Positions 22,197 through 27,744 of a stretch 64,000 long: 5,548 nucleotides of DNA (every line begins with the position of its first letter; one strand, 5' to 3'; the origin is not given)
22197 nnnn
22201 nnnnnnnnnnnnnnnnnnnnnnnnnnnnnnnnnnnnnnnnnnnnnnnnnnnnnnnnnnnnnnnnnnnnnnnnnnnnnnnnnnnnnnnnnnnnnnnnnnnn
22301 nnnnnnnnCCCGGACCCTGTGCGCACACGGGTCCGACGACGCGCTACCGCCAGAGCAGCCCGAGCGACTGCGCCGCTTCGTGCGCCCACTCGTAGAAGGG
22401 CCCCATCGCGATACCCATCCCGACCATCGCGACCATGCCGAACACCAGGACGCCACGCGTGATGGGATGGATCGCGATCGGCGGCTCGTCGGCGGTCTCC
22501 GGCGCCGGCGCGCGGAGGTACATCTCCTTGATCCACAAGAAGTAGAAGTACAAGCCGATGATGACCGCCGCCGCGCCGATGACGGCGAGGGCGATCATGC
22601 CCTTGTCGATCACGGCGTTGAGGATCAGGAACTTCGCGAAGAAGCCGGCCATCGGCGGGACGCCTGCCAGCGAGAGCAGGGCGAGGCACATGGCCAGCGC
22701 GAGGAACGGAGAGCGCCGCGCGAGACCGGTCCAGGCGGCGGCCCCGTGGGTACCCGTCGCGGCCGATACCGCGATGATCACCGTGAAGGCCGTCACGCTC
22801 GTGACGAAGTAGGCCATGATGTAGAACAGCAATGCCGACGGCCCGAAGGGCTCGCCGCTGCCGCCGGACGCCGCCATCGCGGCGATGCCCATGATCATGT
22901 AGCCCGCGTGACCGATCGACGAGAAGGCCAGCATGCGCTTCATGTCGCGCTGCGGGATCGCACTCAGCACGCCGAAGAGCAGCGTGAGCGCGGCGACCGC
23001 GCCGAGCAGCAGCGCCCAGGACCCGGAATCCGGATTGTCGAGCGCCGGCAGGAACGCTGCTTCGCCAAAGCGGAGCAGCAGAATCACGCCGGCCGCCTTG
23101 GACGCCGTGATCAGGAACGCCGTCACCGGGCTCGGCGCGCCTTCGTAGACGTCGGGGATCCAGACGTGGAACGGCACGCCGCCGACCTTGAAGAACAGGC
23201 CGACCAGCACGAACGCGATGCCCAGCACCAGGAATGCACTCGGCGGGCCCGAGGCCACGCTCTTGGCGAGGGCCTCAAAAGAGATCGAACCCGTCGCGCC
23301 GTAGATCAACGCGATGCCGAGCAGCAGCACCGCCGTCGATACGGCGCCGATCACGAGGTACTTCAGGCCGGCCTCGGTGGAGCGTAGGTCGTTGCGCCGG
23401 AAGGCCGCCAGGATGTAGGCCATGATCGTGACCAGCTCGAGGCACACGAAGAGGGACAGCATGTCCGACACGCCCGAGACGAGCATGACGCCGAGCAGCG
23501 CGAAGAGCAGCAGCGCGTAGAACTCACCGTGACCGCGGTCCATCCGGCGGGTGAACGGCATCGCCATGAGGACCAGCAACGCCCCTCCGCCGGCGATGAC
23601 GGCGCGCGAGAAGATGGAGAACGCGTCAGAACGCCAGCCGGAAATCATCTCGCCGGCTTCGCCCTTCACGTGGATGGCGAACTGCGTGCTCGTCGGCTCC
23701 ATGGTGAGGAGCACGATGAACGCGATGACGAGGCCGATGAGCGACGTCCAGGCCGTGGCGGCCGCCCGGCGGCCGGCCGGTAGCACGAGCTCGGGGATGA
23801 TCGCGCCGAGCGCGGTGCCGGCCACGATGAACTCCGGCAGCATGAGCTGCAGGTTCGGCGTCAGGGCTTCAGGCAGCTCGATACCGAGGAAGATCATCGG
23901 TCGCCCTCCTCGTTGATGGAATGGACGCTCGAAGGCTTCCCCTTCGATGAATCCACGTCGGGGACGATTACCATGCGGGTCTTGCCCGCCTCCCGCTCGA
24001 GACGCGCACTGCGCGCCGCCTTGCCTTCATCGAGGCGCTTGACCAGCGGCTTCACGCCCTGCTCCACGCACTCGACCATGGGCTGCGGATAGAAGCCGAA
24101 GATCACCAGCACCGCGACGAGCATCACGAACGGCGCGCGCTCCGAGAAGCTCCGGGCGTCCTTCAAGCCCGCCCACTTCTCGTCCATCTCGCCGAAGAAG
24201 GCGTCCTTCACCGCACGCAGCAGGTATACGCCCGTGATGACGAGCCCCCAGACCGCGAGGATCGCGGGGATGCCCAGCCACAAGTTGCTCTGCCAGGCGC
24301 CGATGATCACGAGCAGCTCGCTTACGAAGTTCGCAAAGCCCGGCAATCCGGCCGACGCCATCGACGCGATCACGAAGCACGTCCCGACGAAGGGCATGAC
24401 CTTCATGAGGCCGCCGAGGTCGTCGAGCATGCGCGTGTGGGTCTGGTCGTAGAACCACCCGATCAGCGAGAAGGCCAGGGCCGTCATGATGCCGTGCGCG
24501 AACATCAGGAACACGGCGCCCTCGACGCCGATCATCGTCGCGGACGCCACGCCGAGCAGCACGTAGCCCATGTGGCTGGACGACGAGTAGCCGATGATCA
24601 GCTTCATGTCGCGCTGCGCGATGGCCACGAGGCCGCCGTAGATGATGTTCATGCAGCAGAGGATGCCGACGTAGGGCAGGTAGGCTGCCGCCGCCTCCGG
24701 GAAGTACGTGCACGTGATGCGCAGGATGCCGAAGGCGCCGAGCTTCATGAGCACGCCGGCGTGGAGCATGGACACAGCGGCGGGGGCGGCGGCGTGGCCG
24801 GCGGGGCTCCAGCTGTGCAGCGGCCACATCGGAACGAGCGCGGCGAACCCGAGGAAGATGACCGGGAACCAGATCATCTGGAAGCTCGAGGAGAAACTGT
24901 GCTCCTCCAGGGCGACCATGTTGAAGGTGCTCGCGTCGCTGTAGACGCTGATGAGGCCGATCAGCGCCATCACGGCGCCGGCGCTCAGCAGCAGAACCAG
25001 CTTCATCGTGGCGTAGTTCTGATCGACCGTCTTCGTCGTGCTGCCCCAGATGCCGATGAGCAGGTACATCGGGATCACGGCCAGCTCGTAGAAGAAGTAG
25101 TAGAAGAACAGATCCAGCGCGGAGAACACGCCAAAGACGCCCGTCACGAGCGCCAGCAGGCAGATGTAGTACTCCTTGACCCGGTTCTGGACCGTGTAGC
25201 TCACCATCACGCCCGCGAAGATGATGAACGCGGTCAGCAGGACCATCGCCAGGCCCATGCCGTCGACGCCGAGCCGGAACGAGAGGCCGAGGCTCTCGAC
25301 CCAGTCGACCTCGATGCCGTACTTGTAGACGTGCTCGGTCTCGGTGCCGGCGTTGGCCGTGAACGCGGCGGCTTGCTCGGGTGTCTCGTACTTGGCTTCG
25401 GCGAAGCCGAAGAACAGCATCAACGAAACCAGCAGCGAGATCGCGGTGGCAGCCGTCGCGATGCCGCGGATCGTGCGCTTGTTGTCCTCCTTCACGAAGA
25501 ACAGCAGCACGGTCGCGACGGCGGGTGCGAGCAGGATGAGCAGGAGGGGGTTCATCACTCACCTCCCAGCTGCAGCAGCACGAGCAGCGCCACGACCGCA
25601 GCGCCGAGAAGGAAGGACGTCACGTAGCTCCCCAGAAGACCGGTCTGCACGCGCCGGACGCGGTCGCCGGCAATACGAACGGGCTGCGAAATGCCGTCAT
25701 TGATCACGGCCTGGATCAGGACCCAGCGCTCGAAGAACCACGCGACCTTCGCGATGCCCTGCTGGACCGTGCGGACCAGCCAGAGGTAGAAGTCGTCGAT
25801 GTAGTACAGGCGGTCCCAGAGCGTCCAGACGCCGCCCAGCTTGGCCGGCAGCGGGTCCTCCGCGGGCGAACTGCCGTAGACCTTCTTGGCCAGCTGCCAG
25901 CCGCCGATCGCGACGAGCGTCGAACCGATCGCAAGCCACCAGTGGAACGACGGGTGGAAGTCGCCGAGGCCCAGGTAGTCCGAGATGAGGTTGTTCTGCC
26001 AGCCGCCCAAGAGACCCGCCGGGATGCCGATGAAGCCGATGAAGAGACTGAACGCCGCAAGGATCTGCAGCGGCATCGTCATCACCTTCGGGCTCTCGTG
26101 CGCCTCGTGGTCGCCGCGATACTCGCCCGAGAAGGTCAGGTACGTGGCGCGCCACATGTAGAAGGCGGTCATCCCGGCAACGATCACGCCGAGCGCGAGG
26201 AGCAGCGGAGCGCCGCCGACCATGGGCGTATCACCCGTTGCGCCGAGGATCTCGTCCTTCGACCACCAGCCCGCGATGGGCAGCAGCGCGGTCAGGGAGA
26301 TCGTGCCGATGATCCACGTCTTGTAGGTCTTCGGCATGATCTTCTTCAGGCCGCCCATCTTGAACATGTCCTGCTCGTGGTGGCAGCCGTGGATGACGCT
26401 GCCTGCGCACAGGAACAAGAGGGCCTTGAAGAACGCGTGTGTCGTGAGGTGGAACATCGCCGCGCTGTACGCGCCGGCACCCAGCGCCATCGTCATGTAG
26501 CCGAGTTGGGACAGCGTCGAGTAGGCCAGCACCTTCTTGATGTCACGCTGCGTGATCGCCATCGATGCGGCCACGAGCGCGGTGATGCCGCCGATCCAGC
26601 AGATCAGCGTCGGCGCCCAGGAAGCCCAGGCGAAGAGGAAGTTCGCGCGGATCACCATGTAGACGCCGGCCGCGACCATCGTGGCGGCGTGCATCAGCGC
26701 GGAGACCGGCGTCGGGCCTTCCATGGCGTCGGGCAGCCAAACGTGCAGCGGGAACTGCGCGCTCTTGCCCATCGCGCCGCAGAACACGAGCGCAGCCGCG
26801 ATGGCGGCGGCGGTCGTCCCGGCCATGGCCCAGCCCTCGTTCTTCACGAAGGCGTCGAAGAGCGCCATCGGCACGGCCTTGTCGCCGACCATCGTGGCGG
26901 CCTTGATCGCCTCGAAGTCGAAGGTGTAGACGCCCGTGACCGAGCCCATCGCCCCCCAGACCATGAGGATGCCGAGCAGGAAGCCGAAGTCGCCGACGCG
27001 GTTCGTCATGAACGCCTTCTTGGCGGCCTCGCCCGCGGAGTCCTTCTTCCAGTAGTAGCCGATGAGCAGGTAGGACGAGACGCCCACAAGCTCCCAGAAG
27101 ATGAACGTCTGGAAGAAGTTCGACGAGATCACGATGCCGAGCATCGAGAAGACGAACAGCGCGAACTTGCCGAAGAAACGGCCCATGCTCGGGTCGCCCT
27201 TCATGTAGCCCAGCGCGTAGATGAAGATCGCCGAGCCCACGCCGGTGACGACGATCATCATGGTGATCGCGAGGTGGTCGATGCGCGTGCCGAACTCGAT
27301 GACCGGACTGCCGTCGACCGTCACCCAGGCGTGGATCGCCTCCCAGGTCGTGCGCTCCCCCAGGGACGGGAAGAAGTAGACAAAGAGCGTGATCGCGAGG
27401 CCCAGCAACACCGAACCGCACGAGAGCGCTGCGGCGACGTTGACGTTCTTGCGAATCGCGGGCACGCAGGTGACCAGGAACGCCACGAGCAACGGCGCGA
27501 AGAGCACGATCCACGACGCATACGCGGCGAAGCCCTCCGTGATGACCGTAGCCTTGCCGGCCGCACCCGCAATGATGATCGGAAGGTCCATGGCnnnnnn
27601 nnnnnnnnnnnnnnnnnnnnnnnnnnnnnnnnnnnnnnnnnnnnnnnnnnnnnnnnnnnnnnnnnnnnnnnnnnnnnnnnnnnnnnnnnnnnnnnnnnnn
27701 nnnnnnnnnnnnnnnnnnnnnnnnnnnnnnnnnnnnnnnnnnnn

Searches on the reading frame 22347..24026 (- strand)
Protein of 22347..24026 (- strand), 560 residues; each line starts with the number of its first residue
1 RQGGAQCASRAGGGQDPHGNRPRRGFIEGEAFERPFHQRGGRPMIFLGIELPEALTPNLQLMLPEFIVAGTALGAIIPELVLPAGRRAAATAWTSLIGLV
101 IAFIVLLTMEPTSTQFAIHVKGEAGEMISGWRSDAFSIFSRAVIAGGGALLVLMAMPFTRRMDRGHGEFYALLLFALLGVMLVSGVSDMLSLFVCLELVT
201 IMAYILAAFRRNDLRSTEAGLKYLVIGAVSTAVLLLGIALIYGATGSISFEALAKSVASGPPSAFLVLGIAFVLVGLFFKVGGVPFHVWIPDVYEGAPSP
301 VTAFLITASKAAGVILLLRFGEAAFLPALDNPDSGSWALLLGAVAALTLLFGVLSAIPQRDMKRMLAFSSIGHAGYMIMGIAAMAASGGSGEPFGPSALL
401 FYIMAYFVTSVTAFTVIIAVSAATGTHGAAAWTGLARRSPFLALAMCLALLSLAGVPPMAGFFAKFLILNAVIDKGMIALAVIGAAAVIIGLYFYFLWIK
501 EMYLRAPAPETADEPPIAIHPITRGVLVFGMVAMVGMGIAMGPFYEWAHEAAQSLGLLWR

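Call 41: search_protein_families(library=pfam, proteins=[window:22347-24026:-], max_evalue=0.0001)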
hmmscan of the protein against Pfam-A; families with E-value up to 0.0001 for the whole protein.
window:22347-24026:- (560 aa): 1 family
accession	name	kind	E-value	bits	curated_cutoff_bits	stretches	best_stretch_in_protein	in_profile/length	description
PF00361.26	Proton_antipo_M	-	2.2e-65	221.2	21.5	1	188-490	3-293/294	NADH:quinone oxidoreductase/Mrp antiporter, TM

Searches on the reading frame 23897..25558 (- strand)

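Call 41: search_protein_families(library=pfam, proteins=[window:23897-25558:-], max_evalue=0.0001)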
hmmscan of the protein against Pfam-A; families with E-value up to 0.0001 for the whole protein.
window:23897-25558:- (554 aa): 1 family
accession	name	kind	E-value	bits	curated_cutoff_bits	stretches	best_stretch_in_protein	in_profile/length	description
PF00361.26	Proton_antipo_M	-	4.7e-62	210.3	21.5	1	147-432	1-286/294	NADH:quinone oxidoreductase/Mrp antiporter, TM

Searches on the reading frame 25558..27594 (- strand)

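Call 41: search_protein_families(library=pfam, proteins=[window:25558-27594:-], max_evalue=0.0001)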
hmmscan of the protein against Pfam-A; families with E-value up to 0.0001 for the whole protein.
window:25558-27594:- (679 aa): 3 families
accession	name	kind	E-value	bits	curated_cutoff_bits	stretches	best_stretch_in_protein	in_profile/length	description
PF00361.26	Proton_antipo_M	-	3.2e-76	256.8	21.5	1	157-453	1-275/294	NADH:quinone oxidoreductase/Mrp antiporter, TM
PF00662.26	Proton_antipo_N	-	4.6e-17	62.1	24.5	1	90-141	1-51/51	NADH-Ubiquinone oxidoreductase (complex I), chain 5 N-terminus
PF01010.25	Proton_antipo_C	-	9.1e-06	25.9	26.8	1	498-525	93-120/243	NADH-dehyrogenase subunit F, TMs, (complex I) C-terminus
